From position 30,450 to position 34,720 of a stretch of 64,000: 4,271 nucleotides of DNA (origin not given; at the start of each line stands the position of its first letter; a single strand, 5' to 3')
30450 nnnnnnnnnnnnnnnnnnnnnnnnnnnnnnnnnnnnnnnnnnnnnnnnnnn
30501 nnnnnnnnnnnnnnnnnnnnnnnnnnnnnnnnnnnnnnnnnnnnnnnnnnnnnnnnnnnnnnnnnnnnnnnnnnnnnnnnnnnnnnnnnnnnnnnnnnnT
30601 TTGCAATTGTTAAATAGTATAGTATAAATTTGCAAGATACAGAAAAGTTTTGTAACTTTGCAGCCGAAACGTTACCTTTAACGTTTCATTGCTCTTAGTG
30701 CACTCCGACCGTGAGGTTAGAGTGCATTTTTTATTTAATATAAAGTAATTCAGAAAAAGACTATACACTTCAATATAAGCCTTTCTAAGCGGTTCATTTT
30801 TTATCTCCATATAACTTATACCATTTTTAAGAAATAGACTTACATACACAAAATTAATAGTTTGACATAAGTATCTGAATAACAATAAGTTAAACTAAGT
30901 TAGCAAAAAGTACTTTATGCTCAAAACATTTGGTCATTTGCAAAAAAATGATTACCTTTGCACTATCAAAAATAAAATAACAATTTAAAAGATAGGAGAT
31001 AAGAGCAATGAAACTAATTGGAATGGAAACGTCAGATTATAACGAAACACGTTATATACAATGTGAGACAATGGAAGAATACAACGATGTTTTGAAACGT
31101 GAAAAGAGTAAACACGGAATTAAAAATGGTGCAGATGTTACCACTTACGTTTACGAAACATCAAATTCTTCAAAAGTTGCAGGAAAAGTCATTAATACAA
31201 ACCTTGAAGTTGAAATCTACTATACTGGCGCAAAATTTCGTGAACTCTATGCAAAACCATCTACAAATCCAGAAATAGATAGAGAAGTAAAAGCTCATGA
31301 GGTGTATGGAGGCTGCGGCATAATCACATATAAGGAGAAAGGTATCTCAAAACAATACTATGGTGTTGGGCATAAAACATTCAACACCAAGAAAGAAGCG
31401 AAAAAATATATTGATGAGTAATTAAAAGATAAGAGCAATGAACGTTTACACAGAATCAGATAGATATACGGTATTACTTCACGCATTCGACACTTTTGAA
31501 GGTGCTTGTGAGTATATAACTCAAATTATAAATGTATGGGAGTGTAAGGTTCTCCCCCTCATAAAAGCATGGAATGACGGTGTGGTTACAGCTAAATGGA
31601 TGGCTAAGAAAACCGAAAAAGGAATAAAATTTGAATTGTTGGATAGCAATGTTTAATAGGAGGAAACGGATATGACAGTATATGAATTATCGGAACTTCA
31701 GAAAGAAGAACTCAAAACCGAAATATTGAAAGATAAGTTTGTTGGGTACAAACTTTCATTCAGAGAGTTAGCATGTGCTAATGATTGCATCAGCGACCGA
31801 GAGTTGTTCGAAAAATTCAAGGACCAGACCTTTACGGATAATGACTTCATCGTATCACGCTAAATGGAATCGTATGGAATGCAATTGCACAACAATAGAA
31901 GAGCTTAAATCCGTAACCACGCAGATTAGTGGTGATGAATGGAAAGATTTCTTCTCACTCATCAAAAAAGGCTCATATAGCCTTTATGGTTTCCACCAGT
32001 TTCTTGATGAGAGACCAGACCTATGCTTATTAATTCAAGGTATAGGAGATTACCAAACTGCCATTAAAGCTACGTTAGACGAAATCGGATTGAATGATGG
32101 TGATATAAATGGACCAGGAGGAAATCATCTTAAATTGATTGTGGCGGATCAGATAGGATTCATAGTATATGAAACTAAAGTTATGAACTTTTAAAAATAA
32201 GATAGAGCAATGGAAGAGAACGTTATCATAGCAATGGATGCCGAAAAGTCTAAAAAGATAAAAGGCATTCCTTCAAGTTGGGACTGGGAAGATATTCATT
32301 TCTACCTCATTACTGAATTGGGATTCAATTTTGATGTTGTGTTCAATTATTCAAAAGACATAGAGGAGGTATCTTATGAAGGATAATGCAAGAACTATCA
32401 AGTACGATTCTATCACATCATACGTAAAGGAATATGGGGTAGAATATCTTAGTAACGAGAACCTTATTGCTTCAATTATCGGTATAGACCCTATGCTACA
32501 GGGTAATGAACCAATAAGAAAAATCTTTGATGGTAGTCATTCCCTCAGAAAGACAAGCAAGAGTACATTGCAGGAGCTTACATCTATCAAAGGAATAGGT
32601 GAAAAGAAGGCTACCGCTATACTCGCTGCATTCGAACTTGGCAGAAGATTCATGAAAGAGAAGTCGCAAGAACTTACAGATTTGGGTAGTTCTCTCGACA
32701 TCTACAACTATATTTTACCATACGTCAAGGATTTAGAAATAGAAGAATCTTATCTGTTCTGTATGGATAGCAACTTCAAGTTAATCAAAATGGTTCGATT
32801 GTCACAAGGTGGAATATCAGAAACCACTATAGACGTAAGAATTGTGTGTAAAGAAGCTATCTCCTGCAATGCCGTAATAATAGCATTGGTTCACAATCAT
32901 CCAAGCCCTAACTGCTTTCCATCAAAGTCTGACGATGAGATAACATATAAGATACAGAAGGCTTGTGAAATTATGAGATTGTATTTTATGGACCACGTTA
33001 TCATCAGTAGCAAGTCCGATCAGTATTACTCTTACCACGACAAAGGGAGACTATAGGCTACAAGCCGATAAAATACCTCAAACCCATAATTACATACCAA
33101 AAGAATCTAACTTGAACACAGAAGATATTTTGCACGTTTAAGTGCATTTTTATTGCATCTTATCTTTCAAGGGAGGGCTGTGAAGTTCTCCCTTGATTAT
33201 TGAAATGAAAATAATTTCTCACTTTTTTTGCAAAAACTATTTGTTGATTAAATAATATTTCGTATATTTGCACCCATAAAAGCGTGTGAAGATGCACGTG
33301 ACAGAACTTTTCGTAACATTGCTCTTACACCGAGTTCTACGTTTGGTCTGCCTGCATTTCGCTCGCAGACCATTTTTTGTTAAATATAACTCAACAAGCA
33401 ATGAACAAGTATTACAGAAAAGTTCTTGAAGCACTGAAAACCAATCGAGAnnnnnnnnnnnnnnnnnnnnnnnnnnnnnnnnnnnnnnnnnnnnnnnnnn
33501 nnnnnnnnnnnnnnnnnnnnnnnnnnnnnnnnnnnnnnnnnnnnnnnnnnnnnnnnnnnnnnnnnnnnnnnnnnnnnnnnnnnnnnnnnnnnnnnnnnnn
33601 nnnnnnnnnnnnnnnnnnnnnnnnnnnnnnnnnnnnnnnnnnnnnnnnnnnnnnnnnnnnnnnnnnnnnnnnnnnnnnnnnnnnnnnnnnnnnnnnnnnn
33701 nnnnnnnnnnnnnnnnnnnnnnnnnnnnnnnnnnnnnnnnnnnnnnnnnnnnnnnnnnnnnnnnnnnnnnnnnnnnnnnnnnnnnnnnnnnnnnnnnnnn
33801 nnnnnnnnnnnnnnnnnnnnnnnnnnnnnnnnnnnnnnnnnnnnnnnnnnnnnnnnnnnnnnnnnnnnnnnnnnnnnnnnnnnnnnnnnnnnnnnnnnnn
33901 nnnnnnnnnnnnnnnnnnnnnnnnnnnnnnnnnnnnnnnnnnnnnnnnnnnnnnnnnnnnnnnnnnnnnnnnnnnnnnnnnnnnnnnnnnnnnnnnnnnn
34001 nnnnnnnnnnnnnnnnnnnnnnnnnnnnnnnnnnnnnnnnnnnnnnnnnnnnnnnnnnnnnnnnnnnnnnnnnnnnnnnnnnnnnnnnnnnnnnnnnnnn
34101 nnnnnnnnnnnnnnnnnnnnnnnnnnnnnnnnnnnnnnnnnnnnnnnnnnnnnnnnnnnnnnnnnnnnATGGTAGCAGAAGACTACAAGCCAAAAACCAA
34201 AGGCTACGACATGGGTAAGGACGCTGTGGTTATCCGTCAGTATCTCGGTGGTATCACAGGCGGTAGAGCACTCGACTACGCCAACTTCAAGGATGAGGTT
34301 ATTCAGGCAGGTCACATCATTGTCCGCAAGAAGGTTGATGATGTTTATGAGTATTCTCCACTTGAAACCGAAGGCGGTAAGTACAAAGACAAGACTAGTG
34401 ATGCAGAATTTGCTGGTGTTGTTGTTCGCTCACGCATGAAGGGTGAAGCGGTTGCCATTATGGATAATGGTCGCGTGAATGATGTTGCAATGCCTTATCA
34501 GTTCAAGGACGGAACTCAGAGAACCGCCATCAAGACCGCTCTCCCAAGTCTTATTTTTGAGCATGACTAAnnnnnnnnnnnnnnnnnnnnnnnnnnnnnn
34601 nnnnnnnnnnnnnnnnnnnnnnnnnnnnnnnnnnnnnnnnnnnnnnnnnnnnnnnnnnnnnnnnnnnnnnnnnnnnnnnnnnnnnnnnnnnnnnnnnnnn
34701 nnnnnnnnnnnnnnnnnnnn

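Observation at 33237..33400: Second anti-start-site RNA (R2), which is also a terminated leader in front of the 22-kb structural operon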

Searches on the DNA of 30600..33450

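Call 65: search_rna_families(source=window, start=30600, end=33450, threshold=evalue, max_evalue=10)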
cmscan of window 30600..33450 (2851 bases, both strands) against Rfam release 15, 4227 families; matches with E-value up to 10: 6.
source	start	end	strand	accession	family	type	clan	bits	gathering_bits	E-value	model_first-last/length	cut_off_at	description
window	30647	30737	+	RF04177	BTnc201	Gene; sRNA;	-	23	105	0.53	1-99/99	no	Bacteroides sRNA BTnc201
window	33090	33203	+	RF02969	DUF3800-I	Gene; sRNA;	-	20.3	44.2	6.5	1-115/115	no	DUF3800-I RNA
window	32891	32978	+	RF04163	mir-8364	Gene; miRNA;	-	20.1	67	2.8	1-61/61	no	mir-8364 microRNA precursor family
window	33219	33373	-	RF04310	nqrA-II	Cis-reg;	-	19.4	55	4.8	1-174/174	no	nqrA-II ncRNA motif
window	31953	32014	-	RF00047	mir-2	Gene; miRNA;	-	18.1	45.5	5.1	1-72/72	no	mir-2 microRNA precursor family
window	30649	30771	-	RF02665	PsiU1-6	Gene; snRNA; snoRNA; scaRNA;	-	16.2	72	3.6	1-159/159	no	Drosophila small cajal body-specific RNA PsiU1-6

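Call 66: search_rna_families(source=window, start=30600, end=30800, threshold=evalue, max_evalue=10, show_alignments=2)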
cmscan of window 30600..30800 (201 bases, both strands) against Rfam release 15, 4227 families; matches with E-value up to 10: 8.
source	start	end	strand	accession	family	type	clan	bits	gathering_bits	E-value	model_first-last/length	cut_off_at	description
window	30647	30737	+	RF04177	BTnc201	Gene; sRNA;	-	23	105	0.038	1-99/99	no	Bacteroides sRNA BTnc201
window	30684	30750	+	RF02317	TtnuHACA10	Gene; snRNA; snoRNA; HACA-box;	-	18.4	100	2.8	1-104/104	no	Tetrahymena snoRNA TtnuHACA10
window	30649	30771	-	RF02665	PsiU1-6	Gene; snRNA; snoRNA; scaRNA;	-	16.2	72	0.26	1-159/159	no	Drosophila small cajal body-specific RNA PsiU1-6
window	30720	30770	+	RF03989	mir-7950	Gene; miRNA;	-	15.9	82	1.2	1-59/59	no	mir-7950 microRNA precursor family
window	30699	30784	-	RF02822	Srn266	Gene; sRNA;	-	15.3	63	3.2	1-112/112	no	Streptococcus RNA 266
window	30615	30740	+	RF00557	L10_leader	Cis-reg; leader;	-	15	44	2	1-138/138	no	Ribosomal protein L10 leader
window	30609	30734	+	RF04179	BTnc049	Gene; sRNA;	-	14.1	81.9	4.8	1-111/111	no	Bacteroides sRNA BTnc049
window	30603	30650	+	RF00026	U6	Gene; snRNA; splicing;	CL00009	11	44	3.1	1-50/105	no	U6 spliceosomal RNA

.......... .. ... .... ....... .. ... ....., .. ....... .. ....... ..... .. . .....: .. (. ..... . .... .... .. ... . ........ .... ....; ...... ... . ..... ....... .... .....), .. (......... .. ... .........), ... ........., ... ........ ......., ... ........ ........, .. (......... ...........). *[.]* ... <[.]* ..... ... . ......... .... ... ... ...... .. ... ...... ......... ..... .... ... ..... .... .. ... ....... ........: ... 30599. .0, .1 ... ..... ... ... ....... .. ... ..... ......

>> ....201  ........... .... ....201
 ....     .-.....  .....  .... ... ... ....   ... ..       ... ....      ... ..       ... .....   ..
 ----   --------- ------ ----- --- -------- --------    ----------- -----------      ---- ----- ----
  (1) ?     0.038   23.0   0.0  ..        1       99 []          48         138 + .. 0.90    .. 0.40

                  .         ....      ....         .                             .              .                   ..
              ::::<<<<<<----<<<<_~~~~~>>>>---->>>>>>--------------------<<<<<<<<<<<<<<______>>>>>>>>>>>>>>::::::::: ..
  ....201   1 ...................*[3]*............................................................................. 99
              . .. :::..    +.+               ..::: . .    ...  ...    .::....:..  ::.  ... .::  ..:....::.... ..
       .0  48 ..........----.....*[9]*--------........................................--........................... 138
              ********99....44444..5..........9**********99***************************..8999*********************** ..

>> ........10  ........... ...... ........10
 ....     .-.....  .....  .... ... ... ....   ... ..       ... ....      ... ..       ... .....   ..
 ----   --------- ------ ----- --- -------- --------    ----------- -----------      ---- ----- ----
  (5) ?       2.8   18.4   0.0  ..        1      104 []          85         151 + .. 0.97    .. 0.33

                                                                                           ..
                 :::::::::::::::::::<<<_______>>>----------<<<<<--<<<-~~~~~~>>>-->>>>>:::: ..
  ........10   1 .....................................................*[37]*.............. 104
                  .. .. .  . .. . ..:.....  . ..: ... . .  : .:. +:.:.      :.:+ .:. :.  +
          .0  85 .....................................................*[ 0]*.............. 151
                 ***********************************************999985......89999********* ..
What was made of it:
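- Closest known: Bacteroides intergenic small RNAs such as MasB/BTnc201. Different: The only Rfam hit is far below threshold (23 bits against a gathering score of 105; calls 65, 66).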

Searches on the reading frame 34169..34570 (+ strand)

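Call 7: search_protein_families(library=phrogs, proteins=[window:34169-34570:+], max_evalue=0.001)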
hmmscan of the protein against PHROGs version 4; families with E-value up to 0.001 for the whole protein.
window:34169-34570:+ (133 aa): 1 family
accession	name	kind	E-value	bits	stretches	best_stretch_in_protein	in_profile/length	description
phrog_38330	-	unknown function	4.9e-32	111.5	1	13-133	14-138/138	-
